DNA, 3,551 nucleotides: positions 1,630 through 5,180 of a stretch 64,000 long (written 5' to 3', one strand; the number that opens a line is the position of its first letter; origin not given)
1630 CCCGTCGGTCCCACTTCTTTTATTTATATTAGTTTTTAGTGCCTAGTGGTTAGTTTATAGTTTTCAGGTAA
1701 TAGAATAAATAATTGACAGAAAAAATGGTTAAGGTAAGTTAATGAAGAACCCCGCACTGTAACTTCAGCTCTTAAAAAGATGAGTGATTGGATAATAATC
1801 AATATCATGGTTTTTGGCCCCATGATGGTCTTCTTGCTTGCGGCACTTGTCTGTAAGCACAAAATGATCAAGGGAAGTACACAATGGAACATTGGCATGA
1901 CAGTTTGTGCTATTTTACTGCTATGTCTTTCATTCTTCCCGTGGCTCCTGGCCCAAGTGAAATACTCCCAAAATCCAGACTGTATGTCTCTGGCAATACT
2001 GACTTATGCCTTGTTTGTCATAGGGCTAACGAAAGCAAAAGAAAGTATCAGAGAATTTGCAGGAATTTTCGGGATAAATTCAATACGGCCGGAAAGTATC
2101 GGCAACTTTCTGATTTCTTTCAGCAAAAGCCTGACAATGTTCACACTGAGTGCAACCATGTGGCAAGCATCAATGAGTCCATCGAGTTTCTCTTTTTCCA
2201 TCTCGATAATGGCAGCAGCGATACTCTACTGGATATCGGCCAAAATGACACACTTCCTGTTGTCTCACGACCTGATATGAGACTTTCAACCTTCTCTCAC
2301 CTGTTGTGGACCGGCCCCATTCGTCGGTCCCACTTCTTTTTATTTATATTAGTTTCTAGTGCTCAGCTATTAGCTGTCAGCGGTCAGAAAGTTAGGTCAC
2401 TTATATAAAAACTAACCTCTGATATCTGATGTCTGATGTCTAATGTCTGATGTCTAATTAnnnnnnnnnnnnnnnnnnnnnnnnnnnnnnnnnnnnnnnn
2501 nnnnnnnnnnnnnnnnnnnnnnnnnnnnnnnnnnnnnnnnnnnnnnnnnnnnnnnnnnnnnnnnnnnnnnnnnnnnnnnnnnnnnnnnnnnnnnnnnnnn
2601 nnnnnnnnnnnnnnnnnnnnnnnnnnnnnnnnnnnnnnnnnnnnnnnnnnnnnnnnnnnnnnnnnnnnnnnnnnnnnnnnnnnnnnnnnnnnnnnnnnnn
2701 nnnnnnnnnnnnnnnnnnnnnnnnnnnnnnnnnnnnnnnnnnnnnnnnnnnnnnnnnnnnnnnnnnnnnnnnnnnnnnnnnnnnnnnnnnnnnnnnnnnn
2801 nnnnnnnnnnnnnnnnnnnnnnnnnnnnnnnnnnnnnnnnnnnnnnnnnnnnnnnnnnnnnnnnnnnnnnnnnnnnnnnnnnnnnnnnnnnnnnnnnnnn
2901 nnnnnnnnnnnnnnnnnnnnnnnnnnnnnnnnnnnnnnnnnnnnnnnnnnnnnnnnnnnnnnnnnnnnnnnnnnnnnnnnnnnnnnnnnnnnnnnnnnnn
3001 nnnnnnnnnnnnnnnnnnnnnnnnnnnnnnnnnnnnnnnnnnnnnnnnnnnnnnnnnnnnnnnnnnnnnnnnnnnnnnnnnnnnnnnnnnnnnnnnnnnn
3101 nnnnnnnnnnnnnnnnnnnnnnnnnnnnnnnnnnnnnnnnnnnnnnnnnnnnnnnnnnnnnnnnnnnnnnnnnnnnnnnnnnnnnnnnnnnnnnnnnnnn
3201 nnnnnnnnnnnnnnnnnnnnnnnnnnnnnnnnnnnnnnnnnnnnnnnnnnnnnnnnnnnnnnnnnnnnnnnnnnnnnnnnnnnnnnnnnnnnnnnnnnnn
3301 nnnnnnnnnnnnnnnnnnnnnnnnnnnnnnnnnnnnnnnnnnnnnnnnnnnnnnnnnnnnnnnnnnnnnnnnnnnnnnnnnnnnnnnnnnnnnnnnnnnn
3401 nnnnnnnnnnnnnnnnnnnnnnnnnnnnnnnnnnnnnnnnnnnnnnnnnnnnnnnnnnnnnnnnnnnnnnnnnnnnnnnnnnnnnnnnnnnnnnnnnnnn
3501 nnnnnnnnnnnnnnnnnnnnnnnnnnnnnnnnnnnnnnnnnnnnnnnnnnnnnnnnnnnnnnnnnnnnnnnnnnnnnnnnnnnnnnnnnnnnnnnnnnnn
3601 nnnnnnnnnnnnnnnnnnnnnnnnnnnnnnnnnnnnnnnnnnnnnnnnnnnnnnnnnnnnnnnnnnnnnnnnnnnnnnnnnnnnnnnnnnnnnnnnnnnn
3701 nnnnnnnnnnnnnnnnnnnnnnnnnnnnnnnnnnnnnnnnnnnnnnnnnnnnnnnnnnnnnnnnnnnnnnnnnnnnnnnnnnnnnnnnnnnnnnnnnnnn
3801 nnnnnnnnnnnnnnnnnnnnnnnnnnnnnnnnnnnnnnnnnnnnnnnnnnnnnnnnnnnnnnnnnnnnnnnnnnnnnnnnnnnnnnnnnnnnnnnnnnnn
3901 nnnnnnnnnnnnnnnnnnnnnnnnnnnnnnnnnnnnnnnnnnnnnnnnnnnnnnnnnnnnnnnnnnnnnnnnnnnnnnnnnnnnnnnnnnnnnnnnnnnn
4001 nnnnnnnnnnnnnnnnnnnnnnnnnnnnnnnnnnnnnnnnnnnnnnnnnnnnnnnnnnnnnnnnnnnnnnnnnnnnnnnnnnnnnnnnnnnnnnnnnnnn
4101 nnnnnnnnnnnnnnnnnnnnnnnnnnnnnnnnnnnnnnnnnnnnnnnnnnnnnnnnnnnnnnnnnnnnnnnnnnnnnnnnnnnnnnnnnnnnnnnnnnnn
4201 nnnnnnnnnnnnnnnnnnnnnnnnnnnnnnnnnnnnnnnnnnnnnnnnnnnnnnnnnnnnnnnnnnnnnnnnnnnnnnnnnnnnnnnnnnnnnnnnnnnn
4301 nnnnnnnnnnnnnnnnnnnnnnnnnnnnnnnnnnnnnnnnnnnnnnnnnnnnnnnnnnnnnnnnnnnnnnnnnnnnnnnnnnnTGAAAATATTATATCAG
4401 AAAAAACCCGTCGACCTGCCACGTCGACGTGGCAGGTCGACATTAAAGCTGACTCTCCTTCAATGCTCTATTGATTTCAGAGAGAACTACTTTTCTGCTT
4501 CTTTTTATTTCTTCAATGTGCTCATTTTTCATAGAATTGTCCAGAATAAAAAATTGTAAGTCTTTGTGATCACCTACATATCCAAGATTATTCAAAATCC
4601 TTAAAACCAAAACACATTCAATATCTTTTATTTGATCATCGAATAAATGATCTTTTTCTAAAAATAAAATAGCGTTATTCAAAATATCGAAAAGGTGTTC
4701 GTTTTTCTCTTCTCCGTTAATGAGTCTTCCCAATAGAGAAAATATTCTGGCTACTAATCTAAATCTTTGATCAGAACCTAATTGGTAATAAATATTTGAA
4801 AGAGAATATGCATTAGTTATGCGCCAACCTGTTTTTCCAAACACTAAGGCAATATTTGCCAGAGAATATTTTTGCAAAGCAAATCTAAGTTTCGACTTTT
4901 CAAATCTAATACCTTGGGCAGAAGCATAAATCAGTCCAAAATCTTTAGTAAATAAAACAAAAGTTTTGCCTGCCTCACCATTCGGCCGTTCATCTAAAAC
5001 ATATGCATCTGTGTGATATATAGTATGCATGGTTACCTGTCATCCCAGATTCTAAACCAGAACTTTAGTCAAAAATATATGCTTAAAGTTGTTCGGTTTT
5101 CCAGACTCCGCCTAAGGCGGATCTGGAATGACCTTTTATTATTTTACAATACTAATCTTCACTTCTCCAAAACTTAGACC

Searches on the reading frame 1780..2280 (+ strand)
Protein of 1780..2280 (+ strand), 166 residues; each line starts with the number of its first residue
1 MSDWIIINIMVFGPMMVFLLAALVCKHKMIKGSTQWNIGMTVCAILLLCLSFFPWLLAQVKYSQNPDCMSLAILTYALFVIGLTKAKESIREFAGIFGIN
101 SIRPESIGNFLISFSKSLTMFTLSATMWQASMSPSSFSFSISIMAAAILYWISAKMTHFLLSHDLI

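Call 39: find_encoding_contigs(protein=window:1780-2280:+, flank=10000, max_places=4)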
Protein window:1780-2280:+ (166 aa): no gene with exactly this product is on record in the collection.

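Call 56: search_protein_families(library=pfam, proteins=[window:1780-2280:+], max_evalue=0.01)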
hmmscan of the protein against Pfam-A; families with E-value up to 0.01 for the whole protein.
window:1780-2280:+ (166 aa): 0 families

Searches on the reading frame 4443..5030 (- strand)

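Call 57: search_protein_families(library=pfam, proteins=[window:4443-5030:-], max_evalue=0.01)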
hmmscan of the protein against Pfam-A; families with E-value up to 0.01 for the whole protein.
window:4443-5030:- (195 aa): 2 families
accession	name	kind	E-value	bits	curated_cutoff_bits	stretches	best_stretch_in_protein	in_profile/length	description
PF11967.14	RecO_N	-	4.1e-08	33.6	27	1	1-62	1-61/80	Recombination protein O N terminal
PF02565.21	RecO_C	-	0.00072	19.8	22.1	1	95-151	12-64/157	Recombination protein O C terminal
